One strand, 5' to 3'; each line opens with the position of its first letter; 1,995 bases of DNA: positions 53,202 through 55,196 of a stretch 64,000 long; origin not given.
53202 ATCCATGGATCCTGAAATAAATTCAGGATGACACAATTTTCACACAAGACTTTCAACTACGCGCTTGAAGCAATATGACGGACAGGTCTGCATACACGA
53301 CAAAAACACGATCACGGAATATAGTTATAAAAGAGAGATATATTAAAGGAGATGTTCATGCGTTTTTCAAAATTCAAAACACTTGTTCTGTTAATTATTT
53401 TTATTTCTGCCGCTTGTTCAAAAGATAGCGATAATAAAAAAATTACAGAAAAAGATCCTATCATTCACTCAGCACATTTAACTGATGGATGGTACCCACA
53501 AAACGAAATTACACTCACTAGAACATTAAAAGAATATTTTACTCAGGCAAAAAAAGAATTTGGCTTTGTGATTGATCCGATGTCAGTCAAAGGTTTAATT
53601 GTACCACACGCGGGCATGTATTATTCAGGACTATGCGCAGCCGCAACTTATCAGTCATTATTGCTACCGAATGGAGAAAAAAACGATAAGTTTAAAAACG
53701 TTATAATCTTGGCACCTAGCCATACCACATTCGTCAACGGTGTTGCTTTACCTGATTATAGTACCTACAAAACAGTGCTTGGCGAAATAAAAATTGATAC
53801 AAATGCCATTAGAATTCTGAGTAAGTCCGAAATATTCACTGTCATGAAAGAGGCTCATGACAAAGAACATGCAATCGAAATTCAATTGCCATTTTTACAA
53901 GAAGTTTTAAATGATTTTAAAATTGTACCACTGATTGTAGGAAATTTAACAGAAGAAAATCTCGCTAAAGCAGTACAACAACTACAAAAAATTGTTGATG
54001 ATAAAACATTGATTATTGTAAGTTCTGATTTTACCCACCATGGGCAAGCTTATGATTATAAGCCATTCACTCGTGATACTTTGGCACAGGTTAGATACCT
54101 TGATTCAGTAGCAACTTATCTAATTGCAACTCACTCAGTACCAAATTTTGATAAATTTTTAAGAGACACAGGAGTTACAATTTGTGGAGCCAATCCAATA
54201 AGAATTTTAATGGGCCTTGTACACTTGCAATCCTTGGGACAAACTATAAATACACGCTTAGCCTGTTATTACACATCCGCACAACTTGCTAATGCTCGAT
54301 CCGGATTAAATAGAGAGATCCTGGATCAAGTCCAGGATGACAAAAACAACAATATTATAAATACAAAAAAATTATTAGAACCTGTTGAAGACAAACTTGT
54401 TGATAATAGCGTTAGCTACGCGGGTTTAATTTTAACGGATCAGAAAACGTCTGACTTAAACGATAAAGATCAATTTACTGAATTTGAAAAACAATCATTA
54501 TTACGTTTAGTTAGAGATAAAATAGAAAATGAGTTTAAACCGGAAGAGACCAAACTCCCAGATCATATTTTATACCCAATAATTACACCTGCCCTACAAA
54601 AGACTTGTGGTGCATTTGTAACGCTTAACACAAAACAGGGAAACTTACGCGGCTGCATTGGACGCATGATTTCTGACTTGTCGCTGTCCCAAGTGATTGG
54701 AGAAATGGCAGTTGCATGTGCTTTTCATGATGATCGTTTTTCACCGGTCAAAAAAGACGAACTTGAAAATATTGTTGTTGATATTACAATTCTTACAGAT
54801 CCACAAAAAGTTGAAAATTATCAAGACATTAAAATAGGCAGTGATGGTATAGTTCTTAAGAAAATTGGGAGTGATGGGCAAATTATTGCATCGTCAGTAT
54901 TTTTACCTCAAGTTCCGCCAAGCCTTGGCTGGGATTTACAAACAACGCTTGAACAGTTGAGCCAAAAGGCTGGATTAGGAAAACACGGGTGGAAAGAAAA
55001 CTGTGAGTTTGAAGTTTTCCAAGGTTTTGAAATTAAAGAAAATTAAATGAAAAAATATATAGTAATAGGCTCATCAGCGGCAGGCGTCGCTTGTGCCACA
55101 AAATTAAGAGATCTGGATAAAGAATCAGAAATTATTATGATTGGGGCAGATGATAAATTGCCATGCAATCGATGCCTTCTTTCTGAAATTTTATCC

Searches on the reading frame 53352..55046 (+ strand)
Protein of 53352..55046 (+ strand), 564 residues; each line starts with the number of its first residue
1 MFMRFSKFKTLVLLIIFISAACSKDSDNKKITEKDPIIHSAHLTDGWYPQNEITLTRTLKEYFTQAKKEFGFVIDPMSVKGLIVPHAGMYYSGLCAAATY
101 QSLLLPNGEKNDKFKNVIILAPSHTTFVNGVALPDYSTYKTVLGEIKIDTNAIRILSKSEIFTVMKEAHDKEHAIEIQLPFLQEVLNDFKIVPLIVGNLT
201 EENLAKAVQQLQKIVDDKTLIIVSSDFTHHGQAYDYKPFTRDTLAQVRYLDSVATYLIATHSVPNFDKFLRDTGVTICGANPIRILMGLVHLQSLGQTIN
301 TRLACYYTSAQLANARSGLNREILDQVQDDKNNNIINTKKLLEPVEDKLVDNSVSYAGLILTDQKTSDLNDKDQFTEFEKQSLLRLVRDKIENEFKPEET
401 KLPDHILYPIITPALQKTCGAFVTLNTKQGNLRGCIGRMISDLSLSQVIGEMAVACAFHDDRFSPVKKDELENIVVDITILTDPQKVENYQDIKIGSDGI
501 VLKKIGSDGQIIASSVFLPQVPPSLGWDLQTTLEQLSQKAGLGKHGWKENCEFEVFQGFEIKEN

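Call 9: search_protein_families(library=pfam, proteins=[window:53352-55046:+])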
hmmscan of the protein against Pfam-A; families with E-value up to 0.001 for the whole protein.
window:53352-55046:+ (564 aa): 2 families
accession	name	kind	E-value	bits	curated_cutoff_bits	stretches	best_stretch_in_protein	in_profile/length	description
PF01875.22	Memo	-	3.2e-48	164.7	27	1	46-311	7-254/269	Memo-like protein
PF01871.22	AMMECR1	-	1e-42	145.9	25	1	385-558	2-165/168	AMMECR1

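Call 31: find_homologous_proteins(query=window:53352-55046:+, max_evalue=1e-30)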
Query window:53352-55046:+ (564 aa): 537 proteins with E <= 1e-30 among 8000 candidates; the best 120 are listed.
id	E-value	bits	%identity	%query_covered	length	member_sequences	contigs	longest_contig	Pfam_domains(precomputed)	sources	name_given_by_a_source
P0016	0.0e+0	1260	100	100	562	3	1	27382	PF01871.23,PF01875.23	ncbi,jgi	ncbi:MAG: AmmeMemoRadiSam system protein B [Candidatus Babeliales bacterium]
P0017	0.0e+0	1176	91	100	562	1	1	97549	PF01871.23,PF01875.23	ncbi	ncbi:MAG: AmmeMemoRadiSam system protein B [bacterium]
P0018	0.0e+0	1100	88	100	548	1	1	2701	PF01871.23,PF01875.23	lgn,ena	-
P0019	0.0e+0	1082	85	100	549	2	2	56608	PF01871.23,PF01875.23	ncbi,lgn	-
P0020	0.0e+0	1022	81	100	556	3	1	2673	PF01871.23,PF01875.23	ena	-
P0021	8.9e-290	980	77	98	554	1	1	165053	PF01871.23,PF01875.23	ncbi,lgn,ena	-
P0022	6.9e-282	954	75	100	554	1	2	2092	PF01871.23,PF01875.23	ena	-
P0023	5.7e-239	813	64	99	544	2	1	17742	PF01871.23,PF01875.23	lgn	-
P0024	3.5e-237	807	63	99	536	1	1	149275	PF01871.23,PF01875.23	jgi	jgi:AmmeMemoRadiSam system protein B/AmmeMemoRadiSam system protein A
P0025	3.1e-226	771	62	99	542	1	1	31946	PF01871.23,PF01875.23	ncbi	-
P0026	7.4e-181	621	51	98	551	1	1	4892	PF01871.23,PF01875.23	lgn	-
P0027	1.8e-178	613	51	96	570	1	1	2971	PF01871.23,PF01875.23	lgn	-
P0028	2.1e-178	613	50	99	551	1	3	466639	PF01871.23,PF01875.23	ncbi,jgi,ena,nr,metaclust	ncbi:MAG: hypothetical protein US49_C0001G0155 [candidate division TM6 bacterium GW2011_GWF2_37_49]|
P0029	3.7e-174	599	52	97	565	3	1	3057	PF01871.23,PF01875.23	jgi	jgi:AmmeMemoRadiSam system protein B/AmmeMemoRadiSam system protein A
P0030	2.0e-172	593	50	99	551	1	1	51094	PF01871.23,PF01875.23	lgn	-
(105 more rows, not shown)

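Call 33: find_encoding_contigs(protein=P0019, flank=10000, max_places=2)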
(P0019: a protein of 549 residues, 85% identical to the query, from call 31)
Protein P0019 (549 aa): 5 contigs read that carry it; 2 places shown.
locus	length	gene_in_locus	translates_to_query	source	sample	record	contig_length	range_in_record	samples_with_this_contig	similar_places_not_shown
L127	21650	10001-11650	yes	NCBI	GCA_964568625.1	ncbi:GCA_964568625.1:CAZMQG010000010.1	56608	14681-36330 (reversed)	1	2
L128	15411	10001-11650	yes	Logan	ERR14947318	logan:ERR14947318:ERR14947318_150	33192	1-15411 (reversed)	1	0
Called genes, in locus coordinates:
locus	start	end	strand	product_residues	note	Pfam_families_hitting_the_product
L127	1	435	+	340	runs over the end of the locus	PF01073:3Beta_HSD, PF01370:Epimerase, PF02719:Polysacc_synt_2, PF04321:RmlD_sub_bind, PF16363:GDP_Man_Dehyd, PF07993:NAD_binding_4 (faint)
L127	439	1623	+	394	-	PF20706:GT4-conflict, PF00534:Glycos_transf_1, PF13692:Glyco_trans_1_4, PF13524:Glyco_trans_1_2 (faint)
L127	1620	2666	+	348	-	PF13524:Glyco_trans_1_2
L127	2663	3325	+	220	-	PF13489:Methyltransf_23, PF08241:Methyltransf_11, PF08242:Methyltransf_12, PF13649:Methyltransf_25, PF13847:Methyltransf_31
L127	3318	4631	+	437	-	PF20706:GT4-conflict, PF00534:Glycos_transf_1, PF13692:Glyco_trans_1_4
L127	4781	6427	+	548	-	PF00089:Trypsin, PF13365:Trypsin_2, PF00595:PDZ (faint), PF13180:PDZ_2, PF17820:PDZ_6 (weak)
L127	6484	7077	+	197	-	PF01928:CYTH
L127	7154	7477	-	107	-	PF00085:Thioredoxin, PF13098:Thioredoxin_2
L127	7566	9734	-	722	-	-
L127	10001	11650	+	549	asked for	PF01875:Memo, PF01871:AMMECR1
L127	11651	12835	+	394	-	PF01134:GIDA (faint), PF01266:DAO (faint), PF03486:HI0933_like (faint), PF05834:Lycopene_cycl (faint), PF07992:Pyr_redox_2, PF13450:NAD_binding_8 (faint), PF13738:Pyr_redox_3, PF00070:Pyr_redox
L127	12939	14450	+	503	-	PF01735:PLA2_B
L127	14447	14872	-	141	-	PF03652:RuvX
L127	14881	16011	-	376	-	PF02585:PIG-L (weak)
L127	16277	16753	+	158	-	-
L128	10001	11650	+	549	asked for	PF01875:Memo, PF01871:AMMECR1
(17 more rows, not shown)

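Call 34: find_encoding_contigs(protein=P0018, flank=10000, max_places=2)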
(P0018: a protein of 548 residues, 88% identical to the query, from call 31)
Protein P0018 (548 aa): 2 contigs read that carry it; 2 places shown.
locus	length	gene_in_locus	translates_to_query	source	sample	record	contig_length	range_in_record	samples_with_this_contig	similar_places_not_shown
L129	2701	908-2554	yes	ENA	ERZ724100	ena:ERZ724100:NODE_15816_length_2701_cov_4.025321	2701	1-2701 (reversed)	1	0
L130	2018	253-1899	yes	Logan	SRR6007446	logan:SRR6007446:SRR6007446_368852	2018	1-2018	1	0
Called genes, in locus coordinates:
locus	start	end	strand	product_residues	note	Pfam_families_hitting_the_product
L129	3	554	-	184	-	?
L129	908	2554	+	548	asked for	PF01875:Memo, PF01871:AMMECR1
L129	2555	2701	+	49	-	?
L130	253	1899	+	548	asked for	PF01875:Memo, PF01871:AMMECR1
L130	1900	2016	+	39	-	?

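Call 35: find_encoding_contigs(protein=P0017, flank=10000, max_places=2)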
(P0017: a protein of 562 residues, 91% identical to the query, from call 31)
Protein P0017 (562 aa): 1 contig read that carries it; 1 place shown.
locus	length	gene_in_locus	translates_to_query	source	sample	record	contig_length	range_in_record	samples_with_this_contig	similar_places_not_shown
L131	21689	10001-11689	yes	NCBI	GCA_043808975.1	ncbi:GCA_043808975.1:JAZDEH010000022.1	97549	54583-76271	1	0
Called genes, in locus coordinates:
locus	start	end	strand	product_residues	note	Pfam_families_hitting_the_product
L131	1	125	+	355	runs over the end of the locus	PF01370:Epimerase, PF02719:Polysacc_synt_2 (weak), PF04321:RmlD_sub_bind, PF01073:3Beta_HSD (faint), PF07993:NAD_binding_4 (weak), PF16363:GDP_Man_Dehyd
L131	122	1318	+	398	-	PF20706:GT4-conflict, PF00534:Glycos_transf_1, PF13692:Glyco_trans_1_4, PF13524:Glyco_trans_1_2 (weak)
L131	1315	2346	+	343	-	PF13524:Glyco_trans_1_2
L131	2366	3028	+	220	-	PF13489:Methyltransf_23, PF08241:Methyltransf_11, PF08242:Methyltransf_12, PF13649:Methyltransf_25, PF13847:Methyltransf_31 (weak)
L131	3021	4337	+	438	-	PF20706:GT4-conflict, PF00534:Glycos_transf_1, PF13692:Glyco_trans_1_4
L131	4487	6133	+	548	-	PF00089:Trypsin, PF13365:Trypsin_2, PF13180:PDZ_2 (weak)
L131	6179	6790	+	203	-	PF01928:CYTH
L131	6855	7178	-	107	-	PF00085:Thioredoxin, PF13098:Thioredoxin_2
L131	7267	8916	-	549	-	-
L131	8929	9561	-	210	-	-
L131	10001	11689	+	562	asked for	PF01875:Memo, PF01871:AMMECR1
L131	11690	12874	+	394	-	PF01134:GIDA (faint), PF01266:DAO (faint), PF03486:HI0933_like (faint), PF05834:Lycopene_cycl (faint), PF07992:Pyr_redox_2, PF13450:NAD_binding_8 (faint), PF13738:Pyr_redox_3, PF00070:Pyr_redox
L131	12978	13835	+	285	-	PF01735:PLA2_B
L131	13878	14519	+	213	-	-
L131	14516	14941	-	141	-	PF03652:RuvX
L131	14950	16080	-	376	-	PF02585:PIG-L (weak)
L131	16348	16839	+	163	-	-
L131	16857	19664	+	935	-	PF02739:5_3_exonuc_N, PF01367:5_3_exonuc, PF01612:DNA_pol_A_exo1, PF22619:DNA_polI_exo1 (faint), PF00476:DNA_pol_A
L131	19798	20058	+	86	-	PF01016:Ribosomal_L27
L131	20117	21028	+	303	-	PF02355:SecD_SecF_C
